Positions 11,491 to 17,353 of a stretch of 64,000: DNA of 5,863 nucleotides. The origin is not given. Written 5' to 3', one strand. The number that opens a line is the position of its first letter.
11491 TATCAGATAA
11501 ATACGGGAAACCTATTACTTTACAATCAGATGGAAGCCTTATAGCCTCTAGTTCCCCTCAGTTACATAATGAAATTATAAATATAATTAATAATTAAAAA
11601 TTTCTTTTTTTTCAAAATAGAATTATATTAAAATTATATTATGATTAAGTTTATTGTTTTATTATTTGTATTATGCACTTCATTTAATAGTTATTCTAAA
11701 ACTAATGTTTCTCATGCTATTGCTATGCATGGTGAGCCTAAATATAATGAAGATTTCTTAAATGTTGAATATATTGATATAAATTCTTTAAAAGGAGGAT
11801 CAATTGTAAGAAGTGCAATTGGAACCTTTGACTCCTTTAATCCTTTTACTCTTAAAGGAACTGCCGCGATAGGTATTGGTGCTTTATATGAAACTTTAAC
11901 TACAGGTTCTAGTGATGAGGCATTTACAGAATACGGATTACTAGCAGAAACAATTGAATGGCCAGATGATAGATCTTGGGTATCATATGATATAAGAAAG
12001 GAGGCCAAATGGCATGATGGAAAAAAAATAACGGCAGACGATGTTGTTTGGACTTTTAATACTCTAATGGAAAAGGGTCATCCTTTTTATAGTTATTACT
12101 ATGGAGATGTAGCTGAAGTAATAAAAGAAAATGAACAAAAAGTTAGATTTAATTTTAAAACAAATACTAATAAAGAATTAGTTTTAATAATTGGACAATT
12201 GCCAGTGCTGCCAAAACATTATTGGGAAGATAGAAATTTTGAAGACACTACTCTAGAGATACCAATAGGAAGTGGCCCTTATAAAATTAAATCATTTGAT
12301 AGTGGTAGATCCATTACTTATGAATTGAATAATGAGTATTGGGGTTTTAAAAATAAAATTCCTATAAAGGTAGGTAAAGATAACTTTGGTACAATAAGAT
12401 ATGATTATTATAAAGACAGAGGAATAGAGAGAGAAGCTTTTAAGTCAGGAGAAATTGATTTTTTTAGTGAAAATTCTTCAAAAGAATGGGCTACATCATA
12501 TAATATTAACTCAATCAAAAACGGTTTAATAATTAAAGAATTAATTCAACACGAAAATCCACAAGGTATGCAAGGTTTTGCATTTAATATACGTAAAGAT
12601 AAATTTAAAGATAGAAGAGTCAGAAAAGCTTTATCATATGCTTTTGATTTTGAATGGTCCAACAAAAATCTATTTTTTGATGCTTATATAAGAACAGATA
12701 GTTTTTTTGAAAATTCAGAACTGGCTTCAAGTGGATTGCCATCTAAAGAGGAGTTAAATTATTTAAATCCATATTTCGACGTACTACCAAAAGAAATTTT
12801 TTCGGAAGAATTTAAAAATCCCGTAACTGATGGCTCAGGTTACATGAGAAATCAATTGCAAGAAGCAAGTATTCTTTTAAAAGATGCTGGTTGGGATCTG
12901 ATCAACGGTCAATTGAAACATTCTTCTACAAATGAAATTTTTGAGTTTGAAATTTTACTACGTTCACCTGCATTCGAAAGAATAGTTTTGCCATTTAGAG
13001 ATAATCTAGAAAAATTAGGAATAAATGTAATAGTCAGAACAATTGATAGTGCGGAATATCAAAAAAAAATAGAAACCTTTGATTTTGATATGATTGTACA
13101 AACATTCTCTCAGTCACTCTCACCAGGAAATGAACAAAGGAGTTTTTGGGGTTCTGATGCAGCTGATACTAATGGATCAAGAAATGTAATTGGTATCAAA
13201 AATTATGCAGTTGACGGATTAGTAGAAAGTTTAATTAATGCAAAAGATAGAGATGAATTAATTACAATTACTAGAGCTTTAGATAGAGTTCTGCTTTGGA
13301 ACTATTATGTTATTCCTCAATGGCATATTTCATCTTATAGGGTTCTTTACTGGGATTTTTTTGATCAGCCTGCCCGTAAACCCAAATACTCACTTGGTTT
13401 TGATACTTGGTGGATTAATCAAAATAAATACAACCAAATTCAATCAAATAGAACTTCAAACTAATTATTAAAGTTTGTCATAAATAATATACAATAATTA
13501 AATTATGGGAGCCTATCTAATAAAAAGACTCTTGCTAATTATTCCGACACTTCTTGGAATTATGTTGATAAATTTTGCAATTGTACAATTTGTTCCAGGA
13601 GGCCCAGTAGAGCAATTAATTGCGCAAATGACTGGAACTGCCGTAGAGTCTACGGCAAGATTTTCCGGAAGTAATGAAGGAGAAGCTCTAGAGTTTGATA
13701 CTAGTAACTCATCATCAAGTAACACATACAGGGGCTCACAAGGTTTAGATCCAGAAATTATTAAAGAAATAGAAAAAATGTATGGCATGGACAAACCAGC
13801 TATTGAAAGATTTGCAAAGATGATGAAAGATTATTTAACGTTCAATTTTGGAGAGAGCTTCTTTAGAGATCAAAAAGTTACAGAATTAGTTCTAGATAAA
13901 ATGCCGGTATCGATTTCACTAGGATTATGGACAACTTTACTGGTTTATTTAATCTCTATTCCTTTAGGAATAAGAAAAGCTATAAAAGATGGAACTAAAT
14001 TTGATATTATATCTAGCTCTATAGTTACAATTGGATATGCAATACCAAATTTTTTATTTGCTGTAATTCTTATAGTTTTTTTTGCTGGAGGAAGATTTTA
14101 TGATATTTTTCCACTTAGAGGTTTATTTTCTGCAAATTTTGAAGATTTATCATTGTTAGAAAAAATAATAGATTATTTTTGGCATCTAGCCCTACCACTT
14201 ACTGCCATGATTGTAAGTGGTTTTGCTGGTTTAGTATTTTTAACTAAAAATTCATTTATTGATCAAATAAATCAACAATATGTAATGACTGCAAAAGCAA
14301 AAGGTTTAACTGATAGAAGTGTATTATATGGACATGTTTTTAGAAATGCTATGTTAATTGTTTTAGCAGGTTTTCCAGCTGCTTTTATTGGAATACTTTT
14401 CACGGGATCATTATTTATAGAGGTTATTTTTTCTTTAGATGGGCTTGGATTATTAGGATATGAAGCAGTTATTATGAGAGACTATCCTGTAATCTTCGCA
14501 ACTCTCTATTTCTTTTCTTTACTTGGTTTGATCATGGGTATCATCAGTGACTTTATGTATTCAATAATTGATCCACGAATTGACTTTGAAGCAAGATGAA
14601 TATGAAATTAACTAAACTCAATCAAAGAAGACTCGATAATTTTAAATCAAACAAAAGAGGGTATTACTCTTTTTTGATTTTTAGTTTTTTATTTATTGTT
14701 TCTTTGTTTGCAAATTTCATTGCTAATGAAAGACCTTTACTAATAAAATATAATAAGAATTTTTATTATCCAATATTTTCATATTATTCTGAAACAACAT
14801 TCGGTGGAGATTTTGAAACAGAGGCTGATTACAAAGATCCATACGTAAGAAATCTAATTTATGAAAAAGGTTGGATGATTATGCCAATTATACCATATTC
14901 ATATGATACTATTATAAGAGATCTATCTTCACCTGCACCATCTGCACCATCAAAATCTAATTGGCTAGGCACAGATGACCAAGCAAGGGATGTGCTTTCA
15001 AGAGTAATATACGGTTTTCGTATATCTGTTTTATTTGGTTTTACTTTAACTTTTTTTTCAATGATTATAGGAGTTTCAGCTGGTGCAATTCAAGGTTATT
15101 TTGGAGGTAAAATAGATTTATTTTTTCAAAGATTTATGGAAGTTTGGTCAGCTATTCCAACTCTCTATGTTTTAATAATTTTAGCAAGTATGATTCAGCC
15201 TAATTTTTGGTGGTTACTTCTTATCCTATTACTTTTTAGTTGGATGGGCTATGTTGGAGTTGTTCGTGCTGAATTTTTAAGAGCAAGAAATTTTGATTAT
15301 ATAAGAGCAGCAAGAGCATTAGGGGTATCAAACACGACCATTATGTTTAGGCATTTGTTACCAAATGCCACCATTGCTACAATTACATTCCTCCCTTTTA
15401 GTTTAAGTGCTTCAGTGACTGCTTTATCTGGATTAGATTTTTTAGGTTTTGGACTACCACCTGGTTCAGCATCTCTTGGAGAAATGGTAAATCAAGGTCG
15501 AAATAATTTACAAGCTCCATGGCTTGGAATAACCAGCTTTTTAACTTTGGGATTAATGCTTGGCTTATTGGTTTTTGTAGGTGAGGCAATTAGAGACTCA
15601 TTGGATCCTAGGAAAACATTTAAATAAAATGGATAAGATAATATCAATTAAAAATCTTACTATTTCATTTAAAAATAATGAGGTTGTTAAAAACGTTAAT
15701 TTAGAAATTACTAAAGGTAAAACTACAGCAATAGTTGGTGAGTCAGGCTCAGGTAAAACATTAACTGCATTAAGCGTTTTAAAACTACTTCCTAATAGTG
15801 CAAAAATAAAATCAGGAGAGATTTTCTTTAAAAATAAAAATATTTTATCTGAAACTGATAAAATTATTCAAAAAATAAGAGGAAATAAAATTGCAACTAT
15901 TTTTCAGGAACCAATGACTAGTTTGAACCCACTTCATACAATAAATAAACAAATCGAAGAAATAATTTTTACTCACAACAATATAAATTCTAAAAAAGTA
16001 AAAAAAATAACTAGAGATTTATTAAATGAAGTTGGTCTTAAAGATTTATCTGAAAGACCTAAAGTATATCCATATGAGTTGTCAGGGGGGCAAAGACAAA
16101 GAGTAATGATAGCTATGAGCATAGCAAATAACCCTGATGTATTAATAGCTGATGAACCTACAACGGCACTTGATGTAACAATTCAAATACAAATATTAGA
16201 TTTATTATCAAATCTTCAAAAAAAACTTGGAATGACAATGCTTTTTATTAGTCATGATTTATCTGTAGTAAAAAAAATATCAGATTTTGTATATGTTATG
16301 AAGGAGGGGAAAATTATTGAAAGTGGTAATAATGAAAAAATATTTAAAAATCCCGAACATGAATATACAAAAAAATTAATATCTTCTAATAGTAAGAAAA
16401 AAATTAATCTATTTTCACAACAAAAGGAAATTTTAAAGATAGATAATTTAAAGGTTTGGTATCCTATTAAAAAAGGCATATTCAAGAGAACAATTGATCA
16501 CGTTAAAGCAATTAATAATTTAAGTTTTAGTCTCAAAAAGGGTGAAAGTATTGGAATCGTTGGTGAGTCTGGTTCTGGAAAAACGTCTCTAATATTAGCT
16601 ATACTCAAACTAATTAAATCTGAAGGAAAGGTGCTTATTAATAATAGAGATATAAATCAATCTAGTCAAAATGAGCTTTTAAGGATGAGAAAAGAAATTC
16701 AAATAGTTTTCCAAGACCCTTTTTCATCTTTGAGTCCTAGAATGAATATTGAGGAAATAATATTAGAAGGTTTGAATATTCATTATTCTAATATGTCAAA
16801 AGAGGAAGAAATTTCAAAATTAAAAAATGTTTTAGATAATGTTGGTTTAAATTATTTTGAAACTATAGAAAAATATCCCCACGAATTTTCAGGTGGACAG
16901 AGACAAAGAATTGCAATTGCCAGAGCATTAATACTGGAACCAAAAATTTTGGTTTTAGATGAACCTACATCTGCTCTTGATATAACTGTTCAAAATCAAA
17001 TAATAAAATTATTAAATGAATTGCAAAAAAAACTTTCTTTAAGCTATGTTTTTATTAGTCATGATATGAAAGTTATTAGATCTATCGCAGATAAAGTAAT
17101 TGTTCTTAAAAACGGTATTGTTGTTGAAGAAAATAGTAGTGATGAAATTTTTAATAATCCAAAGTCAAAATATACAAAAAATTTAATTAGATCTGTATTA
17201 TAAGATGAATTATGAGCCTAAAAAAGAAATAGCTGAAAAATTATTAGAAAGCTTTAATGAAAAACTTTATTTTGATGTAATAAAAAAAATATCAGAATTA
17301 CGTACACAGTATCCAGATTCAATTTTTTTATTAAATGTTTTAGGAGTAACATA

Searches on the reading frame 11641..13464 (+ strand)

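Call 6: search_protein_families(library=pfam, proteins=[window:11641-13464:+], max_evalue=0.01)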
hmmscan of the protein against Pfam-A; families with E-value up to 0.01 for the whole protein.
window:11641-13464:+ (607 aa): 1 family
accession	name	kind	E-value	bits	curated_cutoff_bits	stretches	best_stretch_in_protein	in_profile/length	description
PF00496.27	SBP_bac_5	-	1.3e-68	232.2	32.4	1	99-507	4-364/368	Bacterial extracellular solute-binding proteins, family 5 Middle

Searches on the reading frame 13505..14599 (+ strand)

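Call 6: search_protein_families(library=pfam, proteins=[window:13505-14599:+], max_evalue=0.01)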
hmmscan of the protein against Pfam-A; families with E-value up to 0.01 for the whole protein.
window:13505-14599:+ (364 aa): 2 families
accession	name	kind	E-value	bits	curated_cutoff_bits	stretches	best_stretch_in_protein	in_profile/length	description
PF00528.27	BPD_transp_1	-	7.4e-33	114.3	26.4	1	152-359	2-182/184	Binding-protein-dependent transport system inner membrane component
PF19300.4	BPD_transp_1_N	-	5.1e-05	23.9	23.8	0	82-139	44-113/114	Binding-prot-dependent transport system membrane comp, N-term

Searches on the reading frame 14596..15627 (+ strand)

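Call 6: search_protein_families(library=pfam, proteins=[window:14596-15627:+], max_evalue=0.01)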
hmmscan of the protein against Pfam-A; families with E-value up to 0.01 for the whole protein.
window:14596-15627:+ (343 aa): 2 families
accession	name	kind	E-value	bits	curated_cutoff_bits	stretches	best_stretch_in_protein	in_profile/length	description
PF00528.27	BPD_transp_1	-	3.5e-32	112.1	26.4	1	159-340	1-182/184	Binding-protein-dependent transport system inner membrane component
PF12911.12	OppC_N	-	0.0043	17.3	23.9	1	13-47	7-41/53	N-terminal TM domain of oligopeptide transport permease C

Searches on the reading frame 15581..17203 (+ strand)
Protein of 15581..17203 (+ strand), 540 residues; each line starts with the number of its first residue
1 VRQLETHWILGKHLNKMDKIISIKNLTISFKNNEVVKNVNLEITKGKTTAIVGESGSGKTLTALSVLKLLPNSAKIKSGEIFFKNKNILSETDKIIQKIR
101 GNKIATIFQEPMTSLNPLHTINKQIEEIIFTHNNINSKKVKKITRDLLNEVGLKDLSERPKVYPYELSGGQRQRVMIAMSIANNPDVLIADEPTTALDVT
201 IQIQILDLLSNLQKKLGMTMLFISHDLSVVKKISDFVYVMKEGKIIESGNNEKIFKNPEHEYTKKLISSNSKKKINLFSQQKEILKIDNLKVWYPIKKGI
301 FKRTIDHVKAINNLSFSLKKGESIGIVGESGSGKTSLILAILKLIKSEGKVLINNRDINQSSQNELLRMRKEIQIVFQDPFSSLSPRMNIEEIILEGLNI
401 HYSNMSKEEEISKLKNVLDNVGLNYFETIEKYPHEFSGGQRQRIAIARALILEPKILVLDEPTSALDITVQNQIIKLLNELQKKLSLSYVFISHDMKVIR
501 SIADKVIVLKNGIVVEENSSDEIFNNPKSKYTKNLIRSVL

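Call 5: search_protein_families(library=pfam, proteins=[window:15581-17203:+], max_evalue=0.01)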
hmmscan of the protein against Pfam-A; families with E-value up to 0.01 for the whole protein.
window:15581-17203:+ (540 aa): 36 families (the best 25 are shown)
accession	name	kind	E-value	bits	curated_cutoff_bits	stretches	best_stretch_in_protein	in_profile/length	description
PF00005.33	ABC_tran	-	5.9e-65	218.4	25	2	312-464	2-137/137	ABC transporter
PF02463.25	SMC_N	-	2.1e-13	50.6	40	2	305-505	7-207/220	RecF/RecN/SMC N terminal domain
PF13304.12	AAA_21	-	5.6e-10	40.2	27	1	432-497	234-301/304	AAA domain, putative AbiEii toxin, Type IV TA system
PF08352.17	oligo_HPY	-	6.4e-10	39.7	27.1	2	246-269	1-24/65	Oligopeptide/dipeptide transporter, C-terminal region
PF13401.12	AAA_22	-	1.7e-08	35.3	27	1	48-192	7-92/130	AAA domain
PF13555.12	AAA_29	-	2.4e-07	30.8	27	1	319-354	20-55/61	P-loop containing region of AAA domain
PF04851.21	ResIII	-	5.2e-07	30.1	22.5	1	34-151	10-115/164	Type III restriction enzyme, res subunit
PF12775.13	AAA_7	-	1.5e-06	28.3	25.8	0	39-99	26-85/181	P-loop containing dynein motor region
PF13191.12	AAA_16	-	1.8e-06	29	32.6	0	321-351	24-55/167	AAA ATPase domain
PF19993.5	DO-GTPase2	-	3.7e-06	27.2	27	0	324-350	3-28/226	Double-GTPase 2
PF09848.15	SLFN-g3_helicase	-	3.8e-06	26.9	24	1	50-129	5-84/354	Schlafen group 3, DNA/RNA helicase domain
PF07728.20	AAA_5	-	7.9e-06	26.4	22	0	326-360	4-39/139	AAA domain (dynein-related subfamily)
PF20720.3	nSTAND3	-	8.5e-06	26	27.2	0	315-379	11-72/155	Novel STAND NTPase 3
PF25199.1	nSTAND_NTPase5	-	3.3e-05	24.2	34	0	319-382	39-106/145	Novel STAND NTPase 5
PF07088.17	GvpD_P-loop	-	6.5e-05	23.3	24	0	316-382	5-77/189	GvpD gas vesicle protein, P-loop domain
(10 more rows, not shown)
